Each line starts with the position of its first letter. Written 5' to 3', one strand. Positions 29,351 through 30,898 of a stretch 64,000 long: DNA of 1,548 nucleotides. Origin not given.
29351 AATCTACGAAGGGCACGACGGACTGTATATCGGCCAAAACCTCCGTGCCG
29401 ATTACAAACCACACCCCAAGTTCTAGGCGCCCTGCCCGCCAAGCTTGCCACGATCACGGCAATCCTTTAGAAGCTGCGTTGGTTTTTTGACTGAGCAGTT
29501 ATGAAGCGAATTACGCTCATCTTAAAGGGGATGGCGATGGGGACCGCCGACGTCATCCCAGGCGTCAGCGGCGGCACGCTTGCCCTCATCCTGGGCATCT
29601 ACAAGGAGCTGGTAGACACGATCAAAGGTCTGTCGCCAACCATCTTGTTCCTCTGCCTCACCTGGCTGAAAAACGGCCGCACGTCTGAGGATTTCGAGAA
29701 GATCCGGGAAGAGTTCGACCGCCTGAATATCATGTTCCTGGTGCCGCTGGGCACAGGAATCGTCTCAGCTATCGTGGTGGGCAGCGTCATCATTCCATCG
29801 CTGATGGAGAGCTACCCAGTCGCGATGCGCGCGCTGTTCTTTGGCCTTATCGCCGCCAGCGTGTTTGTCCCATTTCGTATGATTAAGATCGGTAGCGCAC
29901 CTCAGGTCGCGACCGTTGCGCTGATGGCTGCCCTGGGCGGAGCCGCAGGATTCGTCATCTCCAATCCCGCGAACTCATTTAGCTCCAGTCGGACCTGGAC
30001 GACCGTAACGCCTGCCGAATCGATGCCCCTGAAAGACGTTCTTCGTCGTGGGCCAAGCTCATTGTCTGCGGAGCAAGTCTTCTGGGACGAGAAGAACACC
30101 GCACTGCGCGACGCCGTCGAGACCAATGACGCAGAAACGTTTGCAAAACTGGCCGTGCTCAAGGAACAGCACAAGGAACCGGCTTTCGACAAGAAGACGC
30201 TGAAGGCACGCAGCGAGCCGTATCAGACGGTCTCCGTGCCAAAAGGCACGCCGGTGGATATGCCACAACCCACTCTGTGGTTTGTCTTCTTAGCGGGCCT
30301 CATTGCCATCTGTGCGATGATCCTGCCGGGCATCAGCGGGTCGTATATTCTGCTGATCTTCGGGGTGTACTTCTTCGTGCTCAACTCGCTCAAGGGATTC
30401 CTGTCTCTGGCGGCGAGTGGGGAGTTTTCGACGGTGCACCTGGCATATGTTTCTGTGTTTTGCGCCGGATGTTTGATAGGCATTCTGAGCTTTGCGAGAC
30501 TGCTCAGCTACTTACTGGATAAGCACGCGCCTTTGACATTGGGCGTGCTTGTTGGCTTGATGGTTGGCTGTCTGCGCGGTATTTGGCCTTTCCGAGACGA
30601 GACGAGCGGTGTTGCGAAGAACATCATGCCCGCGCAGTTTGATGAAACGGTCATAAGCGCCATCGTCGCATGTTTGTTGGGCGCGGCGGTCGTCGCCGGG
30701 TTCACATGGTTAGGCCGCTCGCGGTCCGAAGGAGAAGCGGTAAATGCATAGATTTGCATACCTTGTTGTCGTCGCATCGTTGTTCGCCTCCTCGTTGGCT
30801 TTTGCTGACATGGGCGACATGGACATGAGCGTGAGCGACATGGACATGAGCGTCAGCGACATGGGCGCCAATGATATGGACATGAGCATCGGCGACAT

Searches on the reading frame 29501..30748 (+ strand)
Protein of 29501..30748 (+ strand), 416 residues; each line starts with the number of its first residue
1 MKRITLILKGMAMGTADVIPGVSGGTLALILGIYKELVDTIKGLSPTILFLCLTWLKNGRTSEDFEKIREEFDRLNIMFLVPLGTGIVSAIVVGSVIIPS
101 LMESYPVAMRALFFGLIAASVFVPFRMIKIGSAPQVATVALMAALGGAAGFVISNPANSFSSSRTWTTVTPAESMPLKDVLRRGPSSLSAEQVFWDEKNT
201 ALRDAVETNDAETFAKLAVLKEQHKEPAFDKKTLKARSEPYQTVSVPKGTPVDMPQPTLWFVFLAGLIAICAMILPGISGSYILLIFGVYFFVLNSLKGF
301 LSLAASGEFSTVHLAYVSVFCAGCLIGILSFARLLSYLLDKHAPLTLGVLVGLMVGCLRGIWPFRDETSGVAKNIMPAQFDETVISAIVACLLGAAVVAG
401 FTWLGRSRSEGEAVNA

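Call 12: find_related_loci(query=window:29501-30748:+, collection=genome_contigs, flank=10000)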
Query window:29501-30748:+ (416 aa) in genome_contigs; peptide patterns used: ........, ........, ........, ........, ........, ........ (x = any residue, [..] = any of these).
269 stretches matched a pattern; 36 encode a relative of the query (tblastn E <= 1e-3); 36 distinct loci.
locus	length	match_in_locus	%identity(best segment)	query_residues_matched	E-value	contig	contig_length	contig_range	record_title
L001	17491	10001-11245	60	1-415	5e-164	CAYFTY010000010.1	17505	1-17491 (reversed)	MAG TPA_asm: uncultured Bradymonadales bacterium isolate ERP107533_co1_45 genome assembly, contig: NODE_2486_length_1750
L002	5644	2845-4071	55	3-410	2e-137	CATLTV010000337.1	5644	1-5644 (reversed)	MAG: uncultured proteobacterium isolate SRR3960576_bin.3_MetaWRAP_v1.3_MAG genome assembly, contig: ERZ505213.4285, whol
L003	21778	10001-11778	40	2-381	6e-23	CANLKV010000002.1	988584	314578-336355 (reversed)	uncultured Nonlabens sp. isolate 105-3Z.fasta genome assembly, contig: NODE_2, whole genome shotgun sequence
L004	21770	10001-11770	43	2-398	4e-22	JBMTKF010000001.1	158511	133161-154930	MAG: Flavobacteriaceae bacterium isolate CJ_V5_S11_100percent_par_CJ_V5_S11_metabat.81 NODE_15_length_158511_cov_8.04105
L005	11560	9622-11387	43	2-381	4e-22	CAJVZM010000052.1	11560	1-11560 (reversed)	MAG TPA_asm: uncultured Flavobacteriaceae bacterium isolate ERR599050_bin.88_MetaBAT_v2.12.1_MAG genome assembly, contig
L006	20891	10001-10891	45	2-398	2e-21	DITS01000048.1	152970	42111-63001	MAG TPA_asm: Alphaproteobacteria bacterium UBA6178 UBA6178_contig_62531, whole genome shotgun sequence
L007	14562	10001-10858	40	4-381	4e-21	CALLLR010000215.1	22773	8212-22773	MAG: uncultured Saprospiraceae bacterium isolate L3_Bin_METABAT__114_1 genome assembly, contig: c_000001678332, whole ge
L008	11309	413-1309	39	4-393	4e-21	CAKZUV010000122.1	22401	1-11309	MAG: uncultured Saprospiraceae bacterium isolate L4_Bin_Bin_16_1 genome assembly, contig: c_000000269931, whole genome s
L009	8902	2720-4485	43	2-398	6e-21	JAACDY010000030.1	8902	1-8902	MAG: Bacteroidetes bacterium isolate HS5SWF_bin.63 HS5swf_k87_334550_1_8902, whole genome shotgun sequence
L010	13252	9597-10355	46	4-369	7e-21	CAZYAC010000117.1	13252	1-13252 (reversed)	MAG TPA_asm: uncultured Saprospiraceae bacterium isolate binchicken_co385_112 genome assembly, contig: NODE_3759_length_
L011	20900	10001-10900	38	4-393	8e-21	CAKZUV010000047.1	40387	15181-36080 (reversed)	MAG: uncultured Saprospiraceae bacterium isolate L4_Bin_Bin_16_1 genome assembly, contig: c_000001258005, whole genome s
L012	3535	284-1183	36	4-393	8e-21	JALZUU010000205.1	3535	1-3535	MAG: Saprospiraceae bacterium isolate g2_MAG_00007 g2_MAG_00007_000000000205, whole genome shotgun sequence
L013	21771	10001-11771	38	2-383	1e-20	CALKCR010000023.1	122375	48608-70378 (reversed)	MAG: uncultured Flavobacteriaceae bacterium isolate S4_Bin_Bin_115_sub_1 genome assembly, contig: c_000002856922, whole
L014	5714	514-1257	38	2-369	9e-21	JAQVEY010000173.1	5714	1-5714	MAG: Bacteroidales bacterium isolate STE_146 NODE_41575_length_5714_cov_2.750492_Sandtown_E, whole genome shotgun sequen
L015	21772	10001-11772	36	2-383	1e-20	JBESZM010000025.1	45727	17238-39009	MAG: Flavobacteriaceae bacterium isolate YZ09aB_2.40 k141_259337, whole genome shotgun sequence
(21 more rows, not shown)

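Call 13: search_protein_families(library=pfam, proteins=[window:29501-30748:+], max_evalue=0.001)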
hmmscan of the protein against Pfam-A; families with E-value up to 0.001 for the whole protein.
window:29501-30748:+ (416 aa): 1 family
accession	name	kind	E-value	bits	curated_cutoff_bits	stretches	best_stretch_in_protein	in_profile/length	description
PF04018.18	VCA0040-like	-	3e-64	217.4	26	2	250-373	130-240/246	Undecaprenyl phosphate translocase-like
